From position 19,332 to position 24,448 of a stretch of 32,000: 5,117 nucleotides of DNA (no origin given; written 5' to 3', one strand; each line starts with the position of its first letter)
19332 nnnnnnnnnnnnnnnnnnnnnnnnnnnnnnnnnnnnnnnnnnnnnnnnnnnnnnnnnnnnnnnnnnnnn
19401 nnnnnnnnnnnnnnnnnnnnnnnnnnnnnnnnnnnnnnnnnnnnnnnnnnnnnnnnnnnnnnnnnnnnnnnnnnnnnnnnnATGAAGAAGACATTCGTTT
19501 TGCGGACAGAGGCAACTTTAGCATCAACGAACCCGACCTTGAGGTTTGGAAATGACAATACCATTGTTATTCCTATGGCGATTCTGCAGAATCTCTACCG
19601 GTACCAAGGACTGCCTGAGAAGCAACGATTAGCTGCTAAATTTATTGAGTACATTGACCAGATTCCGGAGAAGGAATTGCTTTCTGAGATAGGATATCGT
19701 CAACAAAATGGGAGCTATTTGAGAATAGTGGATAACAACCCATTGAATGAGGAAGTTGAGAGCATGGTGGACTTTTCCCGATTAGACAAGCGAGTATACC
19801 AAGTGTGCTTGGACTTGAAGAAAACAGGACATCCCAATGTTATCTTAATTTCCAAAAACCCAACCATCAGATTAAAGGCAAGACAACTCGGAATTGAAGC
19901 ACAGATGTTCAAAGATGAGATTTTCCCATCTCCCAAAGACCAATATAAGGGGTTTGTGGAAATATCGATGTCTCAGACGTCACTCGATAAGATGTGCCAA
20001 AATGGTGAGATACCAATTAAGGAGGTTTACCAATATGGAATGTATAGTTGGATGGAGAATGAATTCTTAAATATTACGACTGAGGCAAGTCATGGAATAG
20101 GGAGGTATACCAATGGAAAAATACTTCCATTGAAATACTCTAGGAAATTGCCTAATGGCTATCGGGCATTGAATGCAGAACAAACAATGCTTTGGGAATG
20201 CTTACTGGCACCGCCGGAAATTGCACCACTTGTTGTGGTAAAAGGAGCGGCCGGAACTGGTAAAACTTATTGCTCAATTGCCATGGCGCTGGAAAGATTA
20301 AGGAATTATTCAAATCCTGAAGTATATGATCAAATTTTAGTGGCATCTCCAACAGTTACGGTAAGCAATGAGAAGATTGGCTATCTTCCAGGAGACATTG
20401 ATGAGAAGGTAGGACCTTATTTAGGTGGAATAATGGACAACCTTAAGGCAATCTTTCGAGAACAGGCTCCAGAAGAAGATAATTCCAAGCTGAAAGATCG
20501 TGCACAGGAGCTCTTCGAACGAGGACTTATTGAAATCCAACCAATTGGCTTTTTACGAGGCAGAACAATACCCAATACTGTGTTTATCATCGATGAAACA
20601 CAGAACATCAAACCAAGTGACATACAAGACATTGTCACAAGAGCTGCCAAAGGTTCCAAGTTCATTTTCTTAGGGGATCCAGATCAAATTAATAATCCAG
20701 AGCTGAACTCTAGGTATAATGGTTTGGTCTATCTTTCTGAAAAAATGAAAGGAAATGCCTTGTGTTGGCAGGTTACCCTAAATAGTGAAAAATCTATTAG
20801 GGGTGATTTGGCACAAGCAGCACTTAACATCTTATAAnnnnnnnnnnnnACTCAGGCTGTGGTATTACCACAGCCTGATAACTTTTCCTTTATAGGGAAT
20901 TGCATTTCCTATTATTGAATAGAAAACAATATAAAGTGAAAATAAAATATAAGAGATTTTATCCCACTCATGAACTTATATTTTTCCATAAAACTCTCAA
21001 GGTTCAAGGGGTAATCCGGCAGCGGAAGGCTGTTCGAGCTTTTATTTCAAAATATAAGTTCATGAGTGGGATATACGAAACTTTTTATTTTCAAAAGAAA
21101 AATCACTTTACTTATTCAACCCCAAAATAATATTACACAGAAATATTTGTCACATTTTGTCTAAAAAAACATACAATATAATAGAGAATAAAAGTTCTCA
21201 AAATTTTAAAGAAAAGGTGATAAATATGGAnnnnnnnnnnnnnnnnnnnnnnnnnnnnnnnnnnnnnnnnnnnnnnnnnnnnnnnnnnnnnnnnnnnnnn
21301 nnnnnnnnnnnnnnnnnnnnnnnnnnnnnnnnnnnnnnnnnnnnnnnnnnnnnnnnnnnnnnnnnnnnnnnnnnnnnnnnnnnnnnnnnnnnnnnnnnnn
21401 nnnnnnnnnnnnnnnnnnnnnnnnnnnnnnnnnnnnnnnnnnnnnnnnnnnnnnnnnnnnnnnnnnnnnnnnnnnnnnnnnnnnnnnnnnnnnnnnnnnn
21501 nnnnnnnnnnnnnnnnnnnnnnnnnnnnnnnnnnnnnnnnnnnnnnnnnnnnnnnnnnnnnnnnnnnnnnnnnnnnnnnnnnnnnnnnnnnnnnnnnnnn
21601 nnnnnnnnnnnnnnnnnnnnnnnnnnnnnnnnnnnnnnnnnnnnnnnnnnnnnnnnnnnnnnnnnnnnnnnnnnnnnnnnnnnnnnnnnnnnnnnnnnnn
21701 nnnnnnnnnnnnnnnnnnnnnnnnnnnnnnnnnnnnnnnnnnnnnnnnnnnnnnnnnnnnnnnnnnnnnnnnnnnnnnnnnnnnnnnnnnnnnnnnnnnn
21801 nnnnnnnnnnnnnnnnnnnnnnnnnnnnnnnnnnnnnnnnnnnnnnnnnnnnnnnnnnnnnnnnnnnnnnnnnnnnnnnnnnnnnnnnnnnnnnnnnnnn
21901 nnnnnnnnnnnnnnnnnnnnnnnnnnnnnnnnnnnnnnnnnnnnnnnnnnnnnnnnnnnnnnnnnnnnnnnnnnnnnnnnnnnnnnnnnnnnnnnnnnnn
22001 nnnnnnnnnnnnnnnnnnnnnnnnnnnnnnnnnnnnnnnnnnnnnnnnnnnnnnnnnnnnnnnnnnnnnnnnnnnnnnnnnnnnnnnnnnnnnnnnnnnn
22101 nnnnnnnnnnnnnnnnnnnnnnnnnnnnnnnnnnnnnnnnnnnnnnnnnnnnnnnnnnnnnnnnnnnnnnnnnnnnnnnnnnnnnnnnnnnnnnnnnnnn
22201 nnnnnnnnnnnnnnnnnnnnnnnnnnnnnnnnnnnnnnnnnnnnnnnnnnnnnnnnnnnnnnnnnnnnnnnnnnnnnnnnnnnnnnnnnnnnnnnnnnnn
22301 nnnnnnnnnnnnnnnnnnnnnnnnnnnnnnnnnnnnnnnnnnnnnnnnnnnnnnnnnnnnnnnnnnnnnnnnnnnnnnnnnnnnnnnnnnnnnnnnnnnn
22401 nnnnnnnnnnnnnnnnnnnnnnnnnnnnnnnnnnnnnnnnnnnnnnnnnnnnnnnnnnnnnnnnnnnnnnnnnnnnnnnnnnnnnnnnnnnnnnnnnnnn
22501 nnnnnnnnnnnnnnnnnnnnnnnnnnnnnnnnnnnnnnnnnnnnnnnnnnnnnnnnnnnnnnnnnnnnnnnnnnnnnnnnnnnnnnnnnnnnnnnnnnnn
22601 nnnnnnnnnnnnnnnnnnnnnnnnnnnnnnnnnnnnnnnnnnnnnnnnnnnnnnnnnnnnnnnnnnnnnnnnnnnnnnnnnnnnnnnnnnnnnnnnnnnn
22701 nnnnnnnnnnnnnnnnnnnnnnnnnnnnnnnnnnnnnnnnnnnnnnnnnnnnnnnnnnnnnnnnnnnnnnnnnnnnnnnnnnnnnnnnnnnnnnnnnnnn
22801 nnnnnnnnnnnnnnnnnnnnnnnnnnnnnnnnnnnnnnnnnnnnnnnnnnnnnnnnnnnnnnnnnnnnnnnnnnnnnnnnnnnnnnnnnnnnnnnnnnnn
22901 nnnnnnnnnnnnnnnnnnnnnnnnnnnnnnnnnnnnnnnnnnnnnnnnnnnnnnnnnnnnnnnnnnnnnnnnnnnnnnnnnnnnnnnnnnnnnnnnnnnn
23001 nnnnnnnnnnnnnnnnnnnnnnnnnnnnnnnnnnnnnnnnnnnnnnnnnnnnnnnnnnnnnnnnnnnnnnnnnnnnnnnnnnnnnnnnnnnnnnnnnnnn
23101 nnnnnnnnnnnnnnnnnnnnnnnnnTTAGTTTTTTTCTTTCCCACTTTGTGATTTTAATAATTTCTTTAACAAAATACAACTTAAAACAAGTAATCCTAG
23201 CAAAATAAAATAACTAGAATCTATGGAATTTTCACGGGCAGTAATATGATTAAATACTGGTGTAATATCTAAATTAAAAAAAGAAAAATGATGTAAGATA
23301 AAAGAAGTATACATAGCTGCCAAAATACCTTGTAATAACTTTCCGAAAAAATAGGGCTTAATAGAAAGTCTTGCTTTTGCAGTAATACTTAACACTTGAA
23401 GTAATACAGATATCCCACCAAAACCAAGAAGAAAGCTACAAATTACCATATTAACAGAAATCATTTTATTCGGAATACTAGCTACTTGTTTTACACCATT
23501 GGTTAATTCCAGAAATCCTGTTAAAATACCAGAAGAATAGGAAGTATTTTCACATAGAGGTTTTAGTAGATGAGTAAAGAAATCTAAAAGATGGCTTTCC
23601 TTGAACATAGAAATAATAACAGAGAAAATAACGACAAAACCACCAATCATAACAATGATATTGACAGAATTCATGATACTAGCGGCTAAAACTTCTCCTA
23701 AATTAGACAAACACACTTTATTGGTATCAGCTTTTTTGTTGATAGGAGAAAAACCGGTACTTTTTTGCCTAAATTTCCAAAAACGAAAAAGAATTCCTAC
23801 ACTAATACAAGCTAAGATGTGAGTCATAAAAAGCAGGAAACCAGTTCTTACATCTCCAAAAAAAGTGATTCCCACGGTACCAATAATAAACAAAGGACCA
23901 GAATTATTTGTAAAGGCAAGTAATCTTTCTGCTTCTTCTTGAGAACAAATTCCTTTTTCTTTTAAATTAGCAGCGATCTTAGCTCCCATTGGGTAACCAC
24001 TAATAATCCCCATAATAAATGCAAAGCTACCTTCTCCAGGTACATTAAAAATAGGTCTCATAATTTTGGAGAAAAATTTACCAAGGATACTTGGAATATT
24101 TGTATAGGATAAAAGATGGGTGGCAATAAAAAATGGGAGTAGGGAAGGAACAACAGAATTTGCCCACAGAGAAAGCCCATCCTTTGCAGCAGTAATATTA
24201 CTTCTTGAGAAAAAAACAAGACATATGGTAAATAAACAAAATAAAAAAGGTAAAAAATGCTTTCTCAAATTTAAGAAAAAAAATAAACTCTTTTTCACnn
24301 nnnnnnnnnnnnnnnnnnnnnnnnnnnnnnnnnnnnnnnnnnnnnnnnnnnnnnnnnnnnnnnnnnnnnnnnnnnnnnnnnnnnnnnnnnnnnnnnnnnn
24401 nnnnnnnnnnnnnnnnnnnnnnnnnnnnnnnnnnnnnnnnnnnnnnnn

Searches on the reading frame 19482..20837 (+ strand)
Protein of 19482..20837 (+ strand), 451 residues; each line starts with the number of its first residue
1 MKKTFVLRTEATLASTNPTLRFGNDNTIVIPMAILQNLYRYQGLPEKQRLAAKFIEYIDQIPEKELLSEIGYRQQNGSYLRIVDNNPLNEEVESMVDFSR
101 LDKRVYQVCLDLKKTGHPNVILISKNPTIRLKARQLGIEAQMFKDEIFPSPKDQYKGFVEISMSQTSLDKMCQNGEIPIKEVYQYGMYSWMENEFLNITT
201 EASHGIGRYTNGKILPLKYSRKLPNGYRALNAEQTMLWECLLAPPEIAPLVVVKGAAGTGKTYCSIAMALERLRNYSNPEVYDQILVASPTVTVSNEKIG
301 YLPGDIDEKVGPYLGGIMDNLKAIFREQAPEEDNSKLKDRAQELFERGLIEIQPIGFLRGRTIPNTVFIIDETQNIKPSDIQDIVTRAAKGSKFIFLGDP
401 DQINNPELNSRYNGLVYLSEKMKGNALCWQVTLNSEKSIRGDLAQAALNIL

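Call 30: search_protein_families(library=pfam, proteins=[window:19482-20837:+])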
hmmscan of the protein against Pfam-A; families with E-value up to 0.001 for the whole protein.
window:19482-20837:+ (451 aa): 7 families
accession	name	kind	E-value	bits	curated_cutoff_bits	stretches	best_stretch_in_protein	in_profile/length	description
PF02562.22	PhoH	-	1.2e-42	146.2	27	1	232-449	7-202/205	PhoH-like protein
PF13638.12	PIN_4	-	8.9e-12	45.9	21.9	1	5-142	1-130/132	PIN domain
PF13604.12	AAA_30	-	7.4e-08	32.8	27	0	363-405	87-130/191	AAA domain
PF13245.12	AAA_19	-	4.3e-07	30.6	25.1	0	362-403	88-129/134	AAA domain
PF13401.12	AAA_22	-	4.7e-05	24.1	27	1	250-400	7-124/130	AAA domain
PF01443.25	Viral_helicase1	-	0.0002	21.7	21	0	365-412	60-109/228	Viral superfamily 1 RNA helicase core domain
PF09848.15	SLFN-g3_helicase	-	0.00029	20.7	24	1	250-384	3-135/354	Schlafen group 3, DNA/RNA helicase domain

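Call 50: find_encoding_contigs(protein=window:19482-20837:+, flank=3000, max_places=10)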
Protein window:19482-20837:+ (451 aa): no gene with exactly this product is on record in the collection.

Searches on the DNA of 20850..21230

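Call 74: search_rna_families(source=window, start=20850, end=21230, threshold=evalue, max_evalue=1)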
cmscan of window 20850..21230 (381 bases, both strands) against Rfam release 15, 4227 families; matches with E-value up to 1: 6.
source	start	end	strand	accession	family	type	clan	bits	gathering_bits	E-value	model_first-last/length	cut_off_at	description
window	20955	21080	+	RF04112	MIR5512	Gene; miRNA;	-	30.5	139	0.00063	1-132/132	no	MIR5512 microRNA precursor family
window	20949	21089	+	RF00648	MIR396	Gene; miRNA;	-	25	80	0.0062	1-118/118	no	MIR396 microRNA precursor family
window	20954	21081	-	RF00648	MIR396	Gene; miRNA;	-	24.9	80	0.0064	1-118/118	no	MIR396 microRNA precursor family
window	20958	21075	-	RF04149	MIR447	Gene; miRNA;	-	18.4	200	0.16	1-236/236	no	MIR447 microRNA precursor family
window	20850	20880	+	RF00958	mir-498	Gene; miRNA;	-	18.3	85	0.67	1-85/85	no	mir-498 microRNA precursor family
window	20850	20972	+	RF02792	sRNA162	Gene; antisense;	-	17.2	78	0.97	11-190/190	5'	Archaeal Small RNA 162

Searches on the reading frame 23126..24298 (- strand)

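Call 30: search_protein_families(library=pfam, proteins=[window:23126-24298:-])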
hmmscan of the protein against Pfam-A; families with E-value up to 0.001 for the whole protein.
window:23126-24298:- (390 aa): 1 family
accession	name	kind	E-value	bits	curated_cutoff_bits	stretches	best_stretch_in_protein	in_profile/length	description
PF07670.19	Gate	-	2e-15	57.5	29.6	2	48-144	3-98/104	Nucleoside recognition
